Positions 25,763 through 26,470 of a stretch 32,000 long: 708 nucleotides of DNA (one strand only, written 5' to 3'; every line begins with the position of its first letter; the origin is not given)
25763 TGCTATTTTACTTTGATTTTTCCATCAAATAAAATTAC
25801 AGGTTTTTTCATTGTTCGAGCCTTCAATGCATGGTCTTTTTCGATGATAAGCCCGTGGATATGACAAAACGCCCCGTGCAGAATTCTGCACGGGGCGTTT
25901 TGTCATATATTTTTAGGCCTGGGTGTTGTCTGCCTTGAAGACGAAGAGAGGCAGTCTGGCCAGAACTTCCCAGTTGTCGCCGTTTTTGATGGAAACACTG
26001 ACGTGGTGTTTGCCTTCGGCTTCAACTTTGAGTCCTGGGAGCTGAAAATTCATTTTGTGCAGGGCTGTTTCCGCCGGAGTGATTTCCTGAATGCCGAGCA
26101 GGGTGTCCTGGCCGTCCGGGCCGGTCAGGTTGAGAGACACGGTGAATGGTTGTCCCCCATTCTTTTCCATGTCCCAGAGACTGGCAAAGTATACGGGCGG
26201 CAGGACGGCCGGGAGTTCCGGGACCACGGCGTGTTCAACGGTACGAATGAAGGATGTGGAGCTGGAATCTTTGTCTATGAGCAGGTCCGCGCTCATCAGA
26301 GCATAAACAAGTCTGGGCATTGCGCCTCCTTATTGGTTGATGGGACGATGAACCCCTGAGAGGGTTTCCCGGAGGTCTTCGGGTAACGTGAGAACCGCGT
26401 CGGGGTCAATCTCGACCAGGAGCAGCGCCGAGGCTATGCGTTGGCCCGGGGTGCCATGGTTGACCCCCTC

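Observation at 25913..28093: Self-cleaving CI/LexA-type repressor heading an operon with two uncharacterised cargo genes, a secreted HEAT-repeat protein and a 135-aa unknown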

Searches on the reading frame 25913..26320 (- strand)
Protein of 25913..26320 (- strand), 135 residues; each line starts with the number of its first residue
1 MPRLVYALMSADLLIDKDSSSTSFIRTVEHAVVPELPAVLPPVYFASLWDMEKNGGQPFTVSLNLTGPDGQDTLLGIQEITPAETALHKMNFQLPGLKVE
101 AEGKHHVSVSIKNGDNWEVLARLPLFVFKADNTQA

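Call 3: search_protein_families(library=pfam, proteins=[window:25913-26320:-], max_evalue=0.1)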
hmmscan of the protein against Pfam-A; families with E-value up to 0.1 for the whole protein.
window:25913-26320:- (135 aa): 1 family
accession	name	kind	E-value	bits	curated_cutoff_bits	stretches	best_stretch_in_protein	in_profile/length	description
PF22091.2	DUF6941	-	9.9e-07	29.6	27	1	29-113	23-114/125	Family of unknown function (DUF6941)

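Call 5: search_protein_families(library=phrogs, proteins=[window:25913-26320:-], max_evalue=0.01)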
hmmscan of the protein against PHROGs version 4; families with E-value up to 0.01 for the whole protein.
window:25913-26320:- (135 aa): 0 families

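Call 6: search_protein_families(library=ncbifam, proteins=[window:25913-26320:-], max_evalue=0.01)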
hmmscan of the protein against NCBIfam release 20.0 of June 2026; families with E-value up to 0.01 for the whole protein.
window:25913-26320:- (135 aa): 0 families

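Call 7: search_protein_families(library=padloc, proteins=[window:25913-26320:-], max_evalue=0.01)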
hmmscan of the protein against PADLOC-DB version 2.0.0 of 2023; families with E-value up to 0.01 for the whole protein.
window:25913-26320:- (135 aa): 0 families

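Call 11: find_homologous_proteins(query=window:25913-26320:-)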
Query window:25913-26320:- (135 aa): 127 proteins with E <= 0.001 among 140 candidates; the best 120 are listed.
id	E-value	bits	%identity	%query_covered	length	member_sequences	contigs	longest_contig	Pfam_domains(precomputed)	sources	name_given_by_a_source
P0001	3.8e-78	278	100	94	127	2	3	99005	PF22091.3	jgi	-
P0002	9.8e-65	234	79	99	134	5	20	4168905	PF22091.3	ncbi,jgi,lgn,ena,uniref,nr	ncbi:conserved protein of unknown function [Pseudodesulfovibrio profundus]|uniref:Uncharacterized pr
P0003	2.9e-64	233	80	96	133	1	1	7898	-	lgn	-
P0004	8.0e-64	231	79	98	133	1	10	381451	PF22091.3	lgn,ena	-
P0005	7.3e-62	225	74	99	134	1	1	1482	PF22091.3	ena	-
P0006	1.6e-61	224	77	95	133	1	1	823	-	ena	-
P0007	1.8e-61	224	75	98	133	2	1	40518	-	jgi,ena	-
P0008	4.5e-61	222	75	99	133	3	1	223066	-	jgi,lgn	jgi:hypothetical protein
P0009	9.3e-61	221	75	99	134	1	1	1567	PF22091.3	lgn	-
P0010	1.7e-60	220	74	99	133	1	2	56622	PF22091.3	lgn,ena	-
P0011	3.2e-60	220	74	98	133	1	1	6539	-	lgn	-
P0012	4.6e-60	219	74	99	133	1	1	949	-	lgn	-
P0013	7.4e-60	218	73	100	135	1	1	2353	-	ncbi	-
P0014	1.7e-59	217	73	98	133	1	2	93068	-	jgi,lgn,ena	-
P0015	1.9e-59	217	74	98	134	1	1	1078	-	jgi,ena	-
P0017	3.6e-59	216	74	95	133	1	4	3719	PF22091.3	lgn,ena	-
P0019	6.6e-59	215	77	95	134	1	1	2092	PF22091.3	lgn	-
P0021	1.1e-58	215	73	98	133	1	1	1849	PF22091.3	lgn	-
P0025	1.6e-58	214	73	98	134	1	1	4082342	PF22091.3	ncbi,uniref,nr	ncbi:hypothetical protein [Pseudodesulfovibrio sp. zrk46]|uniref:hypothetical protein n=1 Tax=Pseudo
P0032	4.2e-58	213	72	98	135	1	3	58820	PF22091.3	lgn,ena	-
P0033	5.6e-58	212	69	99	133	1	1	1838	PF22091.3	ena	-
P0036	1.4e-57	211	68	99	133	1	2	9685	PF22091.3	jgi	-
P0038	2.1e-57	210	72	96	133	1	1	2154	PF22091.3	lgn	-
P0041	4.0e-57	210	68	99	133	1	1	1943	PF22091.3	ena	-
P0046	8.8e-57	208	70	100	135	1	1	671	PF22091.3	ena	-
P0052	5.2e-56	206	70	96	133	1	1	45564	PF22091.3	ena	-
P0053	8.0e-56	205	70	98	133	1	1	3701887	PF22091.3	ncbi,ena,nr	nr:hypothetical protein [uncultured Pseudodesulfovibrio sp.]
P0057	3.7e-55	203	68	96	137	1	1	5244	PF22091.3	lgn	-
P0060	9.0e-55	202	68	95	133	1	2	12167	PF22091.3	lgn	-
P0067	6.4e-54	199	67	96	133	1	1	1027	PF22091.3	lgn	-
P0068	6.4e-54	199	75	89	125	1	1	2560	PF22091.3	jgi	jgi:hypothetical protein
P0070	8.4e-54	199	67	96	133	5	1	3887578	PF22091.3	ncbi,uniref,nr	ncbi:hypothetical protein LF599_17460 [Pseudodesulfovibrio thermohalotolerans]|uniref:hypothetical p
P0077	1.1e-53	198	67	98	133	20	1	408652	PF22091.3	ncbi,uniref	ncbi:MAG: hypothetical protein AB7D39_09300 [Pseudodesulfovibrio sp.]|uniref:DUF6941 family protein 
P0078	1.5e-53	198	67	98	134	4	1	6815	PF22091.3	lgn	-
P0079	2.1e-53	198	67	96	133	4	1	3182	PF22091.3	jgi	-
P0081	3.8e-53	197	65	96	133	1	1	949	PF22091.3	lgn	-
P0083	4.1e-53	197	66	99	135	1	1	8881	PF22091.3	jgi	jgi:hypothetical protein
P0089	1.1e-52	195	66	98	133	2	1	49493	PF22091.3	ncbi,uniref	ncbi:DUF6941 family protein [Pseudodesulfovibrio karagichevae]|uniref:DUF1842 domain-containing prot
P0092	1.7e-52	195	68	96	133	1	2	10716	PF22091.3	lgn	-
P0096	5.4e-52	193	64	98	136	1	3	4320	PF22091.3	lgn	-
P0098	9.8e-52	192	67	98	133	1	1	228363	PF22091.3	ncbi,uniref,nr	ncbi:hypothetical protein GO013_01825 [Pseudodesulfovibrio sp. JC047]|uniref:hypothetical protein n=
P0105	3.2e-51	190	64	96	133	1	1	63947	PF22091.3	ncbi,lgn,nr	ncbi:MAG: hypothetical protein H0S80_07755 [Desulfovibrionaceae bacterium]|nr:hypothetical protein [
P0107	7.2e-51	189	65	99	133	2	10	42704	PF22091.3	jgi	jgi:hypothetical protein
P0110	2.7e-50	187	63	96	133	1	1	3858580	PF22091.3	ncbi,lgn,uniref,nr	ncbi:hypothetical protein DND132_2150 [Pseudodesulfovibrio mercurii]|uniref:Uncharacterized protein 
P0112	4.8e-50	187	62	96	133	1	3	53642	PF22091.3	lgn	-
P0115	7.0e-48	180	63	96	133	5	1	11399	PF22091.3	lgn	-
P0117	8.5e-40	154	52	95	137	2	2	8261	PF22091.3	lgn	-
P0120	1.7e-38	149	53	96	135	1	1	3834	PF22091.3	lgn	-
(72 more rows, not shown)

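Call 12: find_encoding_contigs(protein=P0002, flank=8000, max_places=3)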
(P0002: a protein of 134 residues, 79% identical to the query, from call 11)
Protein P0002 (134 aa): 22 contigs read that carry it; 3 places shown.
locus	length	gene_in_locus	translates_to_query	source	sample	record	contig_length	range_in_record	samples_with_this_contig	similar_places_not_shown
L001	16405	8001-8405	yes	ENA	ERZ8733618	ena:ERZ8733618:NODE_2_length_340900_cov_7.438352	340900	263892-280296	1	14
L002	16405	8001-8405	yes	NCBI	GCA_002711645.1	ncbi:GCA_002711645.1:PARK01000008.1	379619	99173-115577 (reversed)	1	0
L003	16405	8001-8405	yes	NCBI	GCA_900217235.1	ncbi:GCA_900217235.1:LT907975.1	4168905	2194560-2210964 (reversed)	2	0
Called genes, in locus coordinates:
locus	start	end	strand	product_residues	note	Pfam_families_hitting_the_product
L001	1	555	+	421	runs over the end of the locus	PF08668:HDOD (faint), PF01966:HD, PF13487:HD_5, PF01966:HD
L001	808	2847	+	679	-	PF13682:CZB, PF00672:HAMP, PF00015:MCPsignal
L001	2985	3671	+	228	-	-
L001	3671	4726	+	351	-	-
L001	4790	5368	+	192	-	PF01613:Flavin_Reduct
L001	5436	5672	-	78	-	PF12728:HTH_17 (weak)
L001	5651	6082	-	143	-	PF18925:DUF5675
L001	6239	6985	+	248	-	-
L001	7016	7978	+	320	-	PF13646:HEAT_2, PF03130:HEAT_PBS (faint), PF13513:HEAT_EZ (faint), PF02985:HEAT (faint), PF13646:HEAT_2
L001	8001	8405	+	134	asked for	PF22091:DUF6941 (weak)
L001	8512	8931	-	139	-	PF03479:PCC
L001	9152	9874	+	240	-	PF00392:GntR, PF07729:FCD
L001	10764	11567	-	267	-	PF01791:DeoC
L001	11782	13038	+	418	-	PF08668:HDOD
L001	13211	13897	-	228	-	-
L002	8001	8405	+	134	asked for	PF22091:DUF6941 (weak)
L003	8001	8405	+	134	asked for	PF22091:DUF6941 (weak)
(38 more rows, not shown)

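Call 13: find_encoding_contigs(protein=P0110, flank=8000, max_places=2)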
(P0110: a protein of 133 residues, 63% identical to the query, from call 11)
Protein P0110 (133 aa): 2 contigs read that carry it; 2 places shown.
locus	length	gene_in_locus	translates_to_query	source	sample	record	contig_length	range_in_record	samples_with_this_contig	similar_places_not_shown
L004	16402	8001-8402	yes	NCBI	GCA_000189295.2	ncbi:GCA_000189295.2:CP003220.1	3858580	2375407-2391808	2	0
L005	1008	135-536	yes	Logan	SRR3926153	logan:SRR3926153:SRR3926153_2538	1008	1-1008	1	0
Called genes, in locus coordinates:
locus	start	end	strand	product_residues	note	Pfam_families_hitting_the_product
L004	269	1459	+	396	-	PF01053:Cys_Met_Meta_PP, PF00155:Aminotran_1_2 (weak), PF06838:Met_gamma_lyase (faint)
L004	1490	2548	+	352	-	-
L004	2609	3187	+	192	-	PF01613:Flavin_Reduct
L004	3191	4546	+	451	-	PF12912:N_NLPC_P60, PF12913:SH3_6, PF00877:NLPC_P60 (weak)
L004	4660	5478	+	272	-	-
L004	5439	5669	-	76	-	PF12728:HTH_17 (weak)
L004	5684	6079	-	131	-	PF18925:DUF5675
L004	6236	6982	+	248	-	-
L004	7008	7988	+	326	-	PF13513:HEAT_EZ (faint), PF02985:HEAT (faint), PF03130:HEAT_PBS (faint), PF12717:Cnd1 (faint), PF13646:HEAT_2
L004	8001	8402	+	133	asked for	PF22091:DUF6941 (weak)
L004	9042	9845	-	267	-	PF01791:DeoC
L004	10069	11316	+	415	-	PF08668:HDOD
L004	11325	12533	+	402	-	PF01979:Amidohydro_1, PF07969:Amidohydro_3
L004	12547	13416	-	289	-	PF04055:Radical_SAM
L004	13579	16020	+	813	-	PF00989:PAS (weak), PF08448:PAS_4, PF13188:PAS_8 (faint), PF13426:PAS_9 (weak), PF00512:HisKA, PF02518:HATPase_c, PF00072:Response_reg, PF01627:Hpt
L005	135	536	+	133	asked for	PF22091:DUF6941 (weak)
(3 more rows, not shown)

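Call 17: find_related_loci(query=A1, collection=genome_contigs, flank=8000)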
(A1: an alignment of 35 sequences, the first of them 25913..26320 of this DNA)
Query A1 (135 aa) in genome_contigs; peptide patterns used: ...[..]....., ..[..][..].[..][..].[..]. (x = any residue, [..] = any of these).
33 stretches matched a pattern; 13 encode a relative of the query (tblastn E <= 1e-3); 13 distinct loci.
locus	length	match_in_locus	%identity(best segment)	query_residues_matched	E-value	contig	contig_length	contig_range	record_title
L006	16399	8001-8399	73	1-133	3e-65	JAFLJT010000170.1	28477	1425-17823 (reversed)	MAG: Pseudodesulfovibrio sp. isolate MC-06 c_000000899872, whole genome shotgun sequence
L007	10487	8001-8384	70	1-128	1e-61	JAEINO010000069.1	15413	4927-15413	MAG: Pseudodesulfovibrio sp. isolate MAG6 NODE_2201_length_15413_cov_36.395931, whole genome shotgun sequence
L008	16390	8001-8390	67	1-130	2e-61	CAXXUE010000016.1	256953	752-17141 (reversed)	MAG: uncultured Pseudodesulfovibrio sp. isolate a8b379bf-f1df-4415-be07-3a291d9257f6 genome assembly, contig: contig_16,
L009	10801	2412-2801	68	1-130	3e-61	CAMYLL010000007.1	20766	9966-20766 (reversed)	MAG: uncultured Pseudodesulfovibrio sp. isolate FCS_M_Desulfobacterota_19 genome assembly, contig: NODE_1780_length_2076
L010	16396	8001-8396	69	1-132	1e-60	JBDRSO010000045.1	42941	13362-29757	MAG: Pseudomonadota bacterium isolate MEGAHIT-group-3.15 k141_494965, whole genome shotgun sequence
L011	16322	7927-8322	66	1-132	7e-60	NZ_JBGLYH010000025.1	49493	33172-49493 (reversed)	Pseudodesulfovibrio karagichevae strain 9FUS NODE_25_length_49493_cov_59.762488, whole genome shotgun sequence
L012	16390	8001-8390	66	1-130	2e-59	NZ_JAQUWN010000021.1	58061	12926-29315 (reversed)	MAG: Pseudodesulfovibrio sp. isolate STD2_191 NODE_1801_length_58061_cov_6.076242_Sandtown_D2, whole genome shotgun sequ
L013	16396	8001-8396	64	1-132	4e-59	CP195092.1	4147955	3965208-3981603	Desulfovibrio caledoniensis strain lm2024 chromosome, complete genome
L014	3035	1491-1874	65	1-128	8e-58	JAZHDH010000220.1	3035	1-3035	MAG: Pseudodesulfovibrio sp. isolate Bin21Zod NODE_4494_length_3035_cov_168.594295, whole genome shotgun sequence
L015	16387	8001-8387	64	1-129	1e-57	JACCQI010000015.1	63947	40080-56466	MAG: Desulfovibrionaceae bacterium isolate MIC098Bin4 NODE_95_length_63947_cov_20.864412, whole genome shotgun sequence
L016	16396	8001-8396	65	1-132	1e-55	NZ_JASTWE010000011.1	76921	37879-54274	Pseudodesulfovibrio pelocollis strain SB368 11, whole genome shotgun sequence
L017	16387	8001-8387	62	1-130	7e-56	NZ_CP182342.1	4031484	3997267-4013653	MAG: Pseudodesulfovibrio sp. isolate Pygsuia-isolate-1 chromosome, complete genome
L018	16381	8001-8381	49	1-129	7e-46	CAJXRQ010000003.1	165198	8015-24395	MAG TPA_asm: uncultured Desulfovibrio sp. isolate SRR6201696_bin.13_MetaBAT_v2.12.1_MAG genome assembly, contig: NODE_81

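Call 28: predict_structure(alignment_id=A1)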
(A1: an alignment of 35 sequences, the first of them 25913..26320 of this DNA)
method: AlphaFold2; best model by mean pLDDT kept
length: 135 residues; sequences in the alignment: 35
mean_pLDDT: 92.9   pTM: 0.85
mean pLDDT of the five models: 92.9, 92.2, 92.0, 87.6, 77.8
residues with pLDDT >= 90: 115; 70-90: 16; 50-70: 2; < 50: 2
segments of 3 or more residues with pLDDT < 50: none
pLDDT, mean of each block of 10 residues (from residue 1): 95 91 94 97 96 89 97 95 86 95 98 96 97 57
secondary structure, 60 per line:
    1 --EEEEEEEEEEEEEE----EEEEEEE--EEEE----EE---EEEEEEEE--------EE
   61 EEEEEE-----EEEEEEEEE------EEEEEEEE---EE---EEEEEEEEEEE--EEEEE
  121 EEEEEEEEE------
elements in order: E3-16 E21-27 E30-33 E43-50 E59-66 E72-80 E87-94 E103-113 E116-129

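Call 29: search_protein_representatives(alignment_id=A1)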
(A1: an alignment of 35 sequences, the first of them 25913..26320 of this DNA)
Query: 35 sequences, 133 profile positions. Proteins with E-value up to 0.001 (for the whole library): 416; up to 1e-10: 112; up to 1e-30: 4. The best 150 are listed.
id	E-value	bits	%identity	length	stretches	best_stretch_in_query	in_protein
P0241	8.1e-44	164.9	-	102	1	32-132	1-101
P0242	1.5e-41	157.5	-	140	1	1-130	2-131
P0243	3.3e-38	146.7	-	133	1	1-130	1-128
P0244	6.8e-31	123.0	-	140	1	1-129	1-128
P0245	1.5e-30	121.9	-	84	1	1-64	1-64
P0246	5.2e-23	97.5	-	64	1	1-55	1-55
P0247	9.6e-21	90.2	-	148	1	2-130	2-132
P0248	2.0e-19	85.9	-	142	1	1-129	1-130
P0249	9.0e-19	83.8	-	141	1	1-130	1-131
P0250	2.5e-18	82.4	-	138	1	2-132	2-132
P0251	3.3e-18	81.9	-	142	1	1-127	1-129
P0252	7.0e-18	80.9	-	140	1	1-129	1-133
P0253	1.0e-17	80.4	-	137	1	1-131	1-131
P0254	1.0e-17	80.4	-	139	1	5-127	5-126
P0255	2.9e-17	78.9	-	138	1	3-129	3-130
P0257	4.9e-17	78.2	-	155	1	1-127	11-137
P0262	7.0e-17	77.7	-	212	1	1-129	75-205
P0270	1.0e-15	73.9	-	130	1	2-128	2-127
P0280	8.0e-15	71.0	-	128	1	2-129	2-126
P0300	2.9e-13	66.0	-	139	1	1-130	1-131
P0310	2.0e-12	63.3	-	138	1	1-130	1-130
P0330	1.5e-11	60.5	-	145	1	1-127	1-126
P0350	7.5e-11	58.2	-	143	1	3-129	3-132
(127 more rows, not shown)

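Call 34: fold_search(model_id=the predicted structure, library=pdb)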
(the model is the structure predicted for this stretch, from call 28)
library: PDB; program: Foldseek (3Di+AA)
matches with E <= 10: 1977; with E <= 0.001: 10
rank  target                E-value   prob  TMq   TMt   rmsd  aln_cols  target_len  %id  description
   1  7ycx_D                1.2e-04  1.00  0.46  0.10   8.2       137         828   14  The structure of INTAC-PEC complex (released 2023-03-15)
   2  8yjb_D                1.5e-04  1.00  0.48  0.10   8.3       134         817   14  Cryo-EM structure of the human DSS1-INTAC complex (released 2025-03-05)
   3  8r2d_D                1.7e-04  1.00  0.49  0.11   7.7       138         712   13  Integrator cleavage module assembly intermediate (released 2024-07-31)
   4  6oe6_B                3.2e-04  1.00  0.42  0.48   5.7       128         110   10  Structure of a Uncharacterized protein from Leptospira interrogans serogroup Icterohaemorrhagiae serovar Copenhageni ( (released 2019-04-17)
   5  5l7k_A                3.2e-04  1.00  0.35  0.31   8.0       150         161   12  The crystal structure of myristoylated NPHP3 peptide in complex with UNC119a (released 2016-08-10)
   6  7pks_d                3.5e-04  1.00  0.50  0.10   4.8       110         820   14  Structural basis of Integrator-mediated transcription regulation (released 2021-12-08)
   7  6oe6_A                7.1e-04  1.00  0.40  0.42   7.2       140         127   11  Structure of a Uncharacterized protein from Leptospira interrogans serogroup Icterohaemorrhagiae serovar Copenhageni ( (released 2019-04-17)
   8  8dne_C                7.5e-04  1.00  0.50  0.21   5.3       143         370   10  CryoEM structure of the A.aeolicus WzmWzt transporter bound to ATP (released 2022-09-21)
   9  4jhp_B                8.8e-04  1.00  0.47  0.45   7.3       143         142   10  The crystal structure of the RPGR RCC1-like domain in complex with PDE6D (released 2013-04-17)
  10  8rc4_d                9.8e-04  1.00  0.49  0.10   7.7       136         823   12  Structure of Integrator-PP2A complex (released 2024-02-07)
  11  3gqq_E                1.1e-03  1.00  0.46  0.40   7.7       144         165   10  Crystal structure of the human retinal protein 4 (unc-119 homolog A). Northeast Structural Genomics Consortium target  (released 2009-04-07)
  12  9gkg_D                1.1e-03  1.00  0.41  0.35   8.0       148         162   10  Crystal structure of UNC119 in complex with Squarunkin A (released 2025-01-15)
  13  3gqq_A                1.2e-03  1.00  0.41  0.34   8.1       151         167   10  Crystal structure of the human retinal protein 4 (unc-119 homolog A). Northeast Structural Genomics Consortium target  (released 2009-04-07)
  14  9gkg_E                1.5e-03  1.00  0.41  0.36   7.4       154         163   10  Crystal structure of UNC119 in complex with Squarunkin A (released 2025-01-15)
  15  9nem_D                1.5e-03  0.99  0.34  0.29   7.8       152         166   12  Structure of Unc119-Farnesylated peptide complex (released 2025-09-03)
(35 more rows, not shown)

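Call 35: search_dna_similar(query=window:25913-26320:-, collection=phages, mode=protein, max_evalue=0.01)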
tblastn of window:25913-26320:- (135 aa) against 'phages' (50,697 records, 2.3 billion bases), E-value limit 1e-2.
No match.

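Call 45: find_homologous_proteins(query=A3, max_evalue=0.001)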
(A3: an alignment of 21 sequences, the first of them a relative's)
Query A3 (21 sequences) (137 aa, profile of the alignment): 17 proteins with E <= 0.001 among 1069 candidates.
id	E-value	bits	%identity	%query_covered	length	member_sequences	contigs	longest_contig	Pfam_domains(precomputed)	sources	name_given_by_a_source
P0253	1.2e-42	163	100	100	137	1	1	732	-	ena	-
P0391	6.2e-42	160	92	98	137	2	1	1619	PF22091.3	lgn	-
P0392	2.5e-39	152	80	98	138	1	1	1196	PF22091.3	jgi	jgi:hypothetical protein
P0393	6.3e-39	151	28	93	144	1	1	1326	PF22091.3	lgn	-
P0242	1.3e-38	150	25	91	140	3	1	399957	PF22091.3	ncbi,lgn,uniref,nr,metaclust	ncbi:DUF6941 family protein [Paucidesulfovibrio longus]|uniref:DUF6941 family protein n=1 Tax=Paucid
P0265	3.7e-38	148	28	93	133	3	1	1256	PF22091.3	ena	-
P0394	3.2e-37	145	31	96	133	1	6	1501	PF22091.3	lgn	-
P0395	3.9e-37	145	25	93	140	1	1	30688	PF22091.3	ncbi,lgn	ncbi:MAG: hypothetical protein AB7E32_10850 [Desulfovibrio sp.]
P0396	4.1e-37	145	25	91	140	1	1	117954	PF22091.3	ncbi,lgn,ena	ncbi:MAG: hypothetical protein V3573_12130 [Desulfovibrionaceae bacterium]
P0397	5.1e-37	145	26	91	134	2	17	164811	PF22091.3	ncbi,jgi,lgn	ncbi:MAG: hypothetical protein AB7D47_08355 [Desulfovibrio sp.]|jgi:hypothetical protein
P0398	5.9e-37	144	26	96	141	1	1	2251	PF22091.3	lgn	-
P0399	8.3e-37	144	25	93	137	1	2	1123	PF22091.3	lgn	-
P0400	7.3e-35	138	39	94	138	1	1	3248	PF22091.3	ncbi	-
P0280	1.4e-34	137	25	93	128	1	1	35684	PF22091.3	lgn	-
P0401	3.8e-34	135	23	93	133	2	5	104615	PF22091.3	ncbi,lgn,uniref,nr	ncbi:hypothetical protein SAMN02745704_01894 [Paucidesulfovibrio gracilis DSM 16080]|uniref:Uncharac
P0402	6.1e-34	135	29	93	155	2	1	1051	PF22091.3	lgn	-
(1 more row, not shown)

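Call 46: find_encoding_contigs(protein=P0280, flank=6000, max_places=1)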
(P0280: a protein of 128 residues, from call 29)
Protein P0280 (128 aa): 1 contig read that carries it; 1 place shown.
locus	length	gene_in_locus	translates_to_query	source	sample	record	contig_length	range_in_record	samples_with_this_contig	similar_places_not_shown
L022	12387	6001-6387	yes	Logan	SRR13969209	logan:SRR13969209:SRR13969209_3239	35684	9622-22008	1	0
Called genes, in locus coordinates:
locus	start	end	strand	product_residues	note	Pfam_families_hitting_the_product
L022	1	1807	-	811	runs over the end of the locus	PF00916:Sulfate_transp, PF01740:STAS (faint), PF00027:cNMP_binding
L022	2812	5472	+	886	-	-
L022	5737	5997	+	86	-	PF05534:HicB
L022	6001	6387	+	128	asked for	PF22091:DUF6941 (weak)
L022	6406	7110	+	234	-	PF07277:SapC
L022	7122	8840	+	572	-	PF00664:ABC_membrane, PF02463:SMC_N (weak), PF00005:ABC_tran, PF13304:AAA_21 (faint)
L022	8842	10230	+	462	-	PF25973:BSH_CzcB (weak), PF25994:HH_AprE, PF26002:Beta-barrel_AprE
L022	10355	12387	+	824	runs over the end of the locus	PF00534:Glycos_transf_1, PF13692:Glyco_trans_1_4, PF13524:Glyco_trans_1_2, PF13439:Glyco_transf_4, PF13579:Glyco_trans_4_4 (weak), PF00534:Glycos_transf_1, PF13692:Glyco_trans_1_4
